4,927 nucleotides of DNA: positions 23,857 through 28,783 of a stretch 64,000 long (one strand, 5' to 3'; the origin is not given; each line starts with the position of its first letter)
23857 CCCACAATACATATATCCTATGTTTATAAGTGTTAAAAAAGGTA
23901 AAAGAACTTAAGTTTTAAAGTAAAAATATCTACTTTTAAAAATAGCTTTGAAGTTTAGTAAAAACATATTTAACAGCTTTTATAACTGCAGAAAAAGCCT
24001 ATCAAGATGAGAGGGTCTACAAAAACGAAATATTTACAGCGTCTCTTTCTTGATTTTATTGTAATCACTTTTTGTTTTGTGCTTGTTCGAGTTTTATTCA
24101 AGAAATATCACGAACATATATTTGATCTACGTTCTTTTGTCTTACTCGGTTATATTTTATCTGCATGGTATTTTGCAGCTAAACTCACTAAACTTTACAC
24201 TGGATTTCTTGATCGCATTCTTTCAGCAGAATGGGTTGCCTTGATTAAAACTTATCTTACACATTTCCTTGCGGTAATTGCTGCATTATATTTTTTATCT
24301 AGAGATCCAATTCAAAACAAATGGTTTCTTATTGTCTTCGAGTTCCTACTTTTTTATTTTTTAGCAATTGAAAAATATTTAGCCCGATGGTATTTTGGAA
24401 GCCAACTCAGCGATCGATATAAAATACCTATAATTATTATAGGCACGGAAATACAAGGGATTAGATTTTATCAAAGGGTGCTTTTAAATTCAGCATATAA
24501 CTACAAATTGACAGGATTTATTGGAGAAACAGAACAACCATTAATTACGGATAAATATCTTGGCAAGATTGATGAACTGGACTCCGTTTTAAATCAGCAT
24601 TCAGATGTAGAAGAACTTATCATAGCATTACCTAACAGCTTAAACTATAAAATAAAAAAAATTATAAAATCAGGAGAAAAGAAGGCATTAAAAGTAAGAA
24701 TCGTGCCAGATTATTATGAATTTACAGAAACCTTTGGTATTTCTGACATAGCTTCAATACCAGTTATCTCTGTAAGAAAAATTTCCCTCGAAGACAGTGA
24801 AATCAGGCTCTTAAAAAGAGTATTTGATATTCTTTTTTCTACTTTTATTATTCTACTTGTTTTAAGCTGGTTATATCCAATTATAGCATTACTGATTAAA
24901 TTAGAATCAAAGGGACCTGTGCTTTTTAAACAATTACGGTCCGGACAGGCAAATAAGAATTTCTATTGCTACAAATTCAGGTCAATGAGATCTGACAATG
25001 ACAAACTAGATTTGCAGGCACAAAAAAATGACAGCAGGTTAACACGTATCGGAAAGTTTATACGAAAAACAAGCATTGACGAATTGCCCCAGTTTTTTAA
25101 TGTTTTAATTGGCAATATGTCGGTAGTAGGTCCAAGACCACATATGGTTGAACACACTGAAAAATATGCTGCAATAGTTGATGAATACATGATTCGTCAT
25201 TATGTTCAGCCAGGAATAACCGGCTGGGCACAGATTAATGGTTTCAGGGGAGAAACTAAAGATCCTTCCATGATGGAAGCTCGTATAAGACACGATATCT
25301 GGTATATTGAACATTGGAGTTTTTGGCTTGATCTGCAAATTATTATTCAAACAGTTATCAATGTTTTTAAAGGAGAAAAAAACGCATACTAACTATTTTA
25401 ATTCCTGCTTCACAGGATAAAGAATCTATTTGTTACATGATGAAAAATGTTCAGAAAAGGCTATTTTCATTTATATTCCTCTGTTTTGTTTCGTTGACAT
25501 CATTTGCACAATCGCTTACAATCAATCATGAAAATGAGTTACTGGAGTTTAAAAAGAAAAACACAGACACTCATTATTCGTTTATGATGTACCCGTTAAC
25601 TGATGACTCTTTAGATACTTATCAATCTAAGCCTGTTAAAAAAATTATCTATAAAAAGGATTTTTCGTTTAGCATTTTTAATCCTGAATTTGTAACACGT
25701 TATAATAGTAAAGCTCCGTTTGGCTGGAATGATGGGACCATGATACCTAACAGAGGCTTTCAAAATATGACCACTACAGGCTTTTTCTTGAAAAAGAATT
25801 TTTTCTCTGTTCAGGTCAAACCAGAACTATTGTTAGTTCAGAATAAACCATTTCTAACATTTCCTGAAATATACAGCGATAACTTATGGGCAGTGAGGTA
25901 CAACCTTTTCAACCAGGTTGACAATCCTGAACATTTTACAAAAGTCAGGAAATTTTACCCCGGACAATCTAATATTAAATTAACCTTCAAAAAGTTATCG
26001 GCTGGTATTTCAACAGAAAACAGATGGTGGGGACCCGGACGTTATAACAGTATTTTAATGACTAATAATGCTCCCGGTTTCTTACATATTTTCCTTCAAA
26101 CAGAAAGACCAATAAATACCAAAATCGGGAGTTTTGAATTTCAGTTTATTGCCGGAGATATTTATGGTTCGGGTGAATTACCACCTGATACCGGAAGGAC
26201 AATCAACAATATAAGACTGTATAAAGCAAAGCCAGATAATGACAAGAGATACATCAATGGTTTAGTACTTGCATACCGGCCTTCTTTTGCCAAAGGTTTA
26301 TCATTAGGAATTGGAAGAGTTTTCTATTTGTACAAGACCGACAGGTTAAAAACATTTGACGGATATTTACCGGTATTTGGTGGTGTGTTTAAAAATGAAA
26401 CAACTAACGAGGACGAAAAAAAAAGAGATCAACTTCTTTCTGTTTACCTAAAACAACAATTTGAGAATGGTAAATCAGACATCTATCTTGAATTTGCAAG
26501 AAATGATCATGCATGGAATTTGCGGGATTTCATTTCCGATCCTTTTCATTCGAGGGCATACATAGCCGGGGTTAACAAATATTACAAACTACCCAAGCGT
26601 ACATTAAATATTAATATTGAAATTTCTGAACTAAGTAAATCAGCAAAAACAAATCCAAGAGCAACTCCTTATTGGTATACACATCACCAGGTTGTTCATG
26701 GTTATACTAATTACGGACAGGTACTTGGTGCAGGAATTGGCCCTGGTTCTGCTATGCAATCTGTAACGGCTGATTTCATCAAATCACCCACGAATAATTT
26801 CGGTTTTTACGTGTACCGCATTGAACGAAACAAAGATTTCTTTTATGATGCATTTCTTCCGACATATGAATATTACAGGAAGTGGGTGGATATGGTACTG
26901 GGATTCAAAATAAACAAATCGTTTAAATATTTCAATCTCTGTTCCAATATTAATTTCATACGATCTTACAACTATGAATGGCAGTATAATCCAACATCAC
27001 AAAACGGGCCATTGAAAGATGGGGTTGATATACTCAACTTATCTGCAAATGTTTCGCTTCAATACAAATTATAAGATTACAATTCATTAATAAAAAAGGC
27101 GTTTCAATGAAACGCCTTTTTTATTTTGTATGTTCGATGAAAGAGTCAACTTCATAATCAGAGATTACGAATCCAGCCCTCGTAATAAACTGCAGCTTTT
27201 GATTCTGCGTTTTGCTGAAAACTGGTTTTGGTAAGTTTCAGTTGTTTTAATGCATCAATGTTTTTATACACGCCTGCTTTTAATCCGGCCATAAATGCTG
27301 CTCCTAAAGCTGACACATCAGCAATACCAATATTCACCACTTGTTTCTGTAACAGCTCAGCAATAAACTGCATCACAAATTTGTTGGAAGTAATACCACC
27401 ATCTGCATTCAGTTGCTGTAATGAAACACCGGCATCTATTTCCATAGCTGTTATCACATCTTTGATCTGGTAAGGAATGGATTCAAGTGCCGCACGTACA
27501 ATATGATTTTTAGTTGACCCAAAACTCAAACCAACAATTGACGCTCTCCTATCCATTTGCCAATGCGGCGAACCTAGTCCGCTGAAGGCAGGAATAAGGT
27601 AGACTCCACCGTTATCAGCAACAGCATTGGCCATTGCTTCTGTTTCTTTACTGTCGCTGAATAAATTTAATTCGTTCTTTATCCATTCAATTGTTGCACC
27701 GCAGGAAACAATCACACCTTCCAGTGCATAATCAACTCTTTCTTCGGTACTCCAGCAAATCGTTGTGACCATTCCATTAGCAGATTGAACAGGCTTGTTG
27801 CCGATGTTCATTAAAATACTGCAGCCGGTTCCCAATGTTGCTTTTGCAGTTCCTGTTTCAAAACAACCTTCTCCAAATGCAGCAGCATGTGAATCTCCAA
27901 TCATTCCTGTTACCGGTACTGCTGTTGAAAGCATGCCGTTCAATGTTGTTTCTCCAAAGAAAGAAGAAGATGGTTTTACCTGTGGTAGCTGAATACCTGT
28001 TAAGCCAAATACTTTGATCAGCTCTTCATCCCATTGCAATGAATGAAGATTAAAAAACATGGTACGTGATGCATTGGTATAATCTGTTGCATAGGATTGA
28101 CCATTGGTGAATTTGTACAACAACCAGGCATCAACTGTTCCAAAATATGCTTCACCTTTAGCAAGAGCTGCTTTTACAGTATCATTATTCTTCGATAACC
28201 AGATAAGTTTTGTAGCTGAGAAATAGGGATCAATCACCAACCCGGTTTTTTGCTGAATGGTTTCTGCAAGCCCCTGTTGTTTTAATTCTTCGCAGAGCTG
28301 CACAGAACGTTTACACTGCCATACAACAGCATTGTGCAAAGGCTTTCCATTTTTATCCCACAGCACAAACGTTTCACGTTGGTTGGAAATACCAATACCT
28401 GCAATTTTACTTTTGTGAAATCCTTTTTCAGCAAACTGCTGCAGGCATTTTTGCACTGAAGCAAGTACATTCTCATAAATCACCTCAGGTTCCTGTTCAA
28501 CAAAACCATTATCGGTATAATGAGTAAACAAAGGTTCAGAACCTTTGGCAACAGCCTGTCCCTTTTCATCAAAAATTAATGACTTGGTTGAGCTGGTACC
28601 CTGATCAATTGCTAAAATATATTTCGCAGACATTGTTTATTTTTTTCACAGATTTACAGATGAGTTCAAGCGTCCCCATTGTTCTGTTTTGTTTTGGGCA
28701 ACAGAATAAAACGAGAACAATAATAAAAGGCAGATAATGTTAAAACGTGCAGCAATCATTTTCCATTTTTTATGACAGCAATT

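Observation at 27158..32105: FGGY kinase + split transketolase + FucI/AraA-like isomerase operon: probable D-apiose (apulose-4-phosphate transketolase) pathway with a non-canonical isomerase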

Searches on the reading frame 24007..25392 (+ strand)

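Call 29: search_protein_families(library=pfam, proteins=[window:24007-25392:+])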
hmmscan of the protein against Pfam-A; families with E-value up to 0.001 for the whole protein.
window:24007-25392:+ (461 aa): 2 families
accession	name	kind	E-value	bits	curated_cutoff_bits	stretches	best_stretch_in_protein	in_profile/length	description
PF02397.22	Bac_transf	-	5.7e-69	231.7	27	1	270-455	1-179/179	Bacterial sugar transferase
PF13727.12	CoA_binding_3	-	3.9e-10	40.5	25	1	73-234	15-175/175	CoA-binding domain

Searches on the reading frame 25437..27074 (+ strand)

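Call 5: search_protein_families(library=pfam, proteins=[window:25437-27074:+])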
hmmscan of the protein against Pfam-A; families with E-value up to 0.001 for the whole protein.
window:25437-27074:+ (545 aa): 1 family
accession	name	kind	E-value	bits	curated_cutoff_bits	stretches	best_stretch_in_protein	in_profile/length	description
PF14052.12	Caps_assemb_Wzi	-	3.3e-16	59.7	30.1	1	161-467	63-341/392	Capsule assembly protein Wzi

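Call 6: search_protein_families(library=ncbifam, proteins=[window:25437-27074:+])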
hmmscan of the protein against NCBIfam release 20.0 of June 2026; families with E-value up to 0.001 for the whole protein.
window:25437-27074:+ (545 aa): 0 families

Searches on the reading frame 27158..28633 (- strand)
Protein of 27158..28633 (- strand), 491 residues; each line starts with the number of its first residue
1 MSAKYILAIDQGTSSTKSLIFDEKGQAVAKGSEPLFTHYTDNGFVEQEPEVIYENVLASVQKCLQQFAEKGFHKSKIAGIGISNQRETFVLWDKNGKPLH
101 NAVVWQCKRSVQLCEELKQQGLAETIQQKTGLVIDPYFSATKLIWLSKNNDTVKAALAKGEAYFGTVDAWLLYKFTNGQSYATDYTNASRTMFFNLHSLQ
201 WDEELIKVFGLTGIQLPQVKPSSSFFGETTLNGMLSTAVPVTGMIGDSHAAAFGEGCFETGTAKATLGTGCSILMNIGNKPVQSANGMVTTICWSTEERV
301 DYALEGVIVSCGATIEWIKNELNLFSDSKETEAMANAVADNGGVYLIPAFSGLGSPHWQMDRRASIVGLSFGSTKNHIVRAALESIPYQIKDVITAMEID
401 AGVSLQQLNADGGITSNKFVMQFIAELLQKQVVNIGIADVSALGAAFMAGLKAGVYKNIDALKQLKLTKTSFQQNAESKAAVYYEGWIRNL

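Call 5: search_protein_families(library=pfam, proteins=[window:27158-28633:-])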
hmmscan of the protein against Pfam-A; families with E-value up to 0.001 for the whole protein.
window:27158-28633:- (491 aa): 2 families
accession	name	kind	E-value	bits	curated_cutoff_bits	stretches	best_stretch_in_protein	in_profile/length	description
PF00370.27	FGGY_N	-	3.9e-71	240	28.8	1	5-254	1-245/245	FGGY family of carbohydrate kinases, N-terminal domain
PF02782.22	FGGY_C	-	6e-35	121.3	27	1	264-451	2-196/198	FGGY family of carbohydrate kinases, C-terminal domain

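Call 6: search_protein_families(library=ncbifam, proteins=[window:27158-28633:-])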
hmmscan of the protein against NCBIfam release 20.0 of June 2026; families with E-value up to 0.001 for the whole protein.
window:27158-28633:- (491 aa): 12 families
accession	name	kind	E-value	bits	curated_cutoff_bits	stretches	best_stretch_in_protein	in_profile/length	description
NF000756.0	PRK00047.1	subfamily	1.8e-176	587.3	498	1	2-489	3-489/502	glycerol kinase GlpK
TIGR01311.1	glycerol_kin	equivalog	2.9e-168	560.2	590.35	1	4-485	1-484/496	glycerol kinase GlpK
TIGR01312.1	XylB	equivalog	2.3e-70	237.5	380.25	1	8-483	2-469/481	xylulokinase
TIGR01314.1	gntK_FGGY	equivalog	2.2e-51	174.9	648.55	1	5-483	1-479/505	gluconokinase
NF011601.0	PRK15027.1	equivalog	5.7e-37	127.2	912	1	7-475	3-459/484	xylulokinase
NF008187.0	PRK10939.1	equivalog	4.4e-30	104.8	528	1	2-480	2-487/521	autoinducer-2 kinase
TIGR02628.1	fuculo_kin_coli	equivalog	6.7e-29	101.1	470.9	1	6-467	3-457/465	L-fuculokinase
NF003154.0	PRK04123.1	equivalog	1.1e-22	80.5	428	1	235-483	265-523/554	ribulokinase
TIGR02627.1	rhamnulo_kin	equivalog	5.4e-18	64.8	527.95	1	37-465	29-447/454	rhamnulokinase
NF007925.0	PRK10640.1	equivalog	6.8e-18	64.3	639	1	1-476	1-467/489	rhamnulokinase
TIGR01315.1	5C_CHO_kinase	subfamily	2.5e-17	62.8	408.7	2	331-475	368-515/541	FGGY family pentulose kinase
TIGR01234.1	L-ribulokinase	equivalog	9.9e-14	51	583.25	1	330-483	362-516/536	ribulokinase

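Call 24: search_solved_structures(query=window:27158-28633:-, max_evalue=1e-60)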
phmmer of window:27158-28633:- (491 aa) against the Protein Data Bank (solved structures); distinct sequences matched with E-value up to 1e-60: 29.
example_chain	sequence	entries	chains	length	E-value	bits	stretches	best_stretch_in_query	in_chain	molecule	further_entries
3ezw_A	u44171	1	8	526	1.2e-139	469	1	3-488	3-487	Glycerol kinase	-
1bo5_O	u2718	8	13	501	1.3e-139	468.8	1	3-488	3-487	PROTEIN (GLYCEROL KINASE) | GLYCEROL KINASE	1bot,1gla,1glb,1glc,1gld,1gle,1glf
1bu6_O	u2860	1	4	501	3e-139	467.7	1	3-488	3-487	PROTEIN (GLYCEROL KINASE)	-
1bwf_Y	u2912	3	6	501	3.7e-139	467.3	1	3-488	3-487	GLYCEROL KINASE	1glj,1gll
3g25_A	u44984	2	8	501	2.3e-131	441.7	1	3-488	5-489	Glycerol kinase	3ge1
2dpn_A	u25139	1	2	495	1.8e-128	432.1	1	5-487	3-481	Glycerol kinase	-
6ude_A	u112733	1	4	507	2.7e-128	431.6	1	1-473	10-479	Glycerol kinase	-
3d7e_O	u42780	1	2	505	6.6e-127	427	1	4-488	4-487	Glycerol kinase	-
3h3n_X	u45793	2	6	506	9.1e-127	426.5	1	4-488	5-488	Glycerol kinase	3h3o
3flc_O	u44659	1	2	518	9.5e-127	426.4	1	4-488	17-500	Glycerol kinase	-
1r59_O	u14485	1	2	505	1e-126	426.3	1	4-488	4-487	Glycerol kinase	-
3h45_X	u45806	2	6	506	1.1e-126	426.2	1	4-488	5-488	Glycerol kinase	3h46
1xup_O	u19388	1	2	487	2.9e-126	424.8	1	5-488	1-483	Glycerol kinase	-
6k78_A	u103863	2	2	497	6.5e-122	410.5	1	4-487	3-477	Glycerol kinase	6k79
2zf5_O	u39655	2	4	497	9.4e-122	410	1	4-487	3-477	Glycerol kinase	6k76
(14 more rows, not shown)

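Call 55: search_solved_structures(query=window:27158-28633:-, max_evalue=1e-120, show_alignments=2)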
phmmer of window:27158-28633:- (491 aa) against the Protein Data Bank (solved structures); distinct sequences matched with E-value up to 1e-120: 16.
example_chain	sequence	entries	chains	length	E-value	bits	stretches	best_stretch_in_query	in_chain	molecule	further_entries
3ezw_A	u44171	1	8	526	1.2e-139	469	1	3-488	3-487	Glycerol kinase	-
1bo5_O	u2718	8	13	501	1.3e-139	468.8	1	3-488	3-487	PROTEIN (GLYCEROL KINASE) | GLYCEROL KINASE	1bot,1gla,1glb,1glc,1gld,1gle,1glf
1bu6_O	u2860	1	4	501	3e-139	467.7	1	3-488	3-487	PROTEIN (GLYCEROL KINASE)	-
1bwf_Y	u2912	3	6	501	3.7e-139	467.3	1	3-488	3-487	GLYCEROL KINASE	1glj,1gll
3g25_A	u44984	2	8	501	2.3e-131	441.7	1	3-488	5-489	Glycerol kinase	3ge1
2dpn_A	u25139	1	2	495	1.8e-128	432.1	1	5-487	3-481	Glycerol kinase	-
6ude_A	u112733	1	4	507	2.7e-128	431.6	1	1-473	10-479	Glycerol kinase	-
3d7e_O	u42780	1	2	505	6.6e-127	427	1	4-488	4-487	Glycerol kinase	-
3h3n_X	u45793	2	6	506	9.1e-127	426.5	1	4-488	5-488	Glycerol kinase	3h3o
3flc_O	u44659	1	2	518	9.5e-127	426.4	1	4-488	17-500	Glycerol kinase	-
1r59_O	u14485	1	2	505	1e-126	426.3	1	4-488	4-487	Glycerol kinase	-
3h45_X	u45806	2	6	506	1.1e-126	426.2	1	4-488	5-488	Glycerol kinase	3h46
1xup_O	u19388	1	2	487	2.9e-126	424.8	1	5-488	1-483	Glycerol kinase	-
6k78_A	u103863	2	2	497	6.5e-122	410.5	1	4-487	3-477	Glycerol kinase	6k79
2zf5_O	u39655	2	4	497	9.4e-122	410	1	4-487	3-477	Glycerol kinase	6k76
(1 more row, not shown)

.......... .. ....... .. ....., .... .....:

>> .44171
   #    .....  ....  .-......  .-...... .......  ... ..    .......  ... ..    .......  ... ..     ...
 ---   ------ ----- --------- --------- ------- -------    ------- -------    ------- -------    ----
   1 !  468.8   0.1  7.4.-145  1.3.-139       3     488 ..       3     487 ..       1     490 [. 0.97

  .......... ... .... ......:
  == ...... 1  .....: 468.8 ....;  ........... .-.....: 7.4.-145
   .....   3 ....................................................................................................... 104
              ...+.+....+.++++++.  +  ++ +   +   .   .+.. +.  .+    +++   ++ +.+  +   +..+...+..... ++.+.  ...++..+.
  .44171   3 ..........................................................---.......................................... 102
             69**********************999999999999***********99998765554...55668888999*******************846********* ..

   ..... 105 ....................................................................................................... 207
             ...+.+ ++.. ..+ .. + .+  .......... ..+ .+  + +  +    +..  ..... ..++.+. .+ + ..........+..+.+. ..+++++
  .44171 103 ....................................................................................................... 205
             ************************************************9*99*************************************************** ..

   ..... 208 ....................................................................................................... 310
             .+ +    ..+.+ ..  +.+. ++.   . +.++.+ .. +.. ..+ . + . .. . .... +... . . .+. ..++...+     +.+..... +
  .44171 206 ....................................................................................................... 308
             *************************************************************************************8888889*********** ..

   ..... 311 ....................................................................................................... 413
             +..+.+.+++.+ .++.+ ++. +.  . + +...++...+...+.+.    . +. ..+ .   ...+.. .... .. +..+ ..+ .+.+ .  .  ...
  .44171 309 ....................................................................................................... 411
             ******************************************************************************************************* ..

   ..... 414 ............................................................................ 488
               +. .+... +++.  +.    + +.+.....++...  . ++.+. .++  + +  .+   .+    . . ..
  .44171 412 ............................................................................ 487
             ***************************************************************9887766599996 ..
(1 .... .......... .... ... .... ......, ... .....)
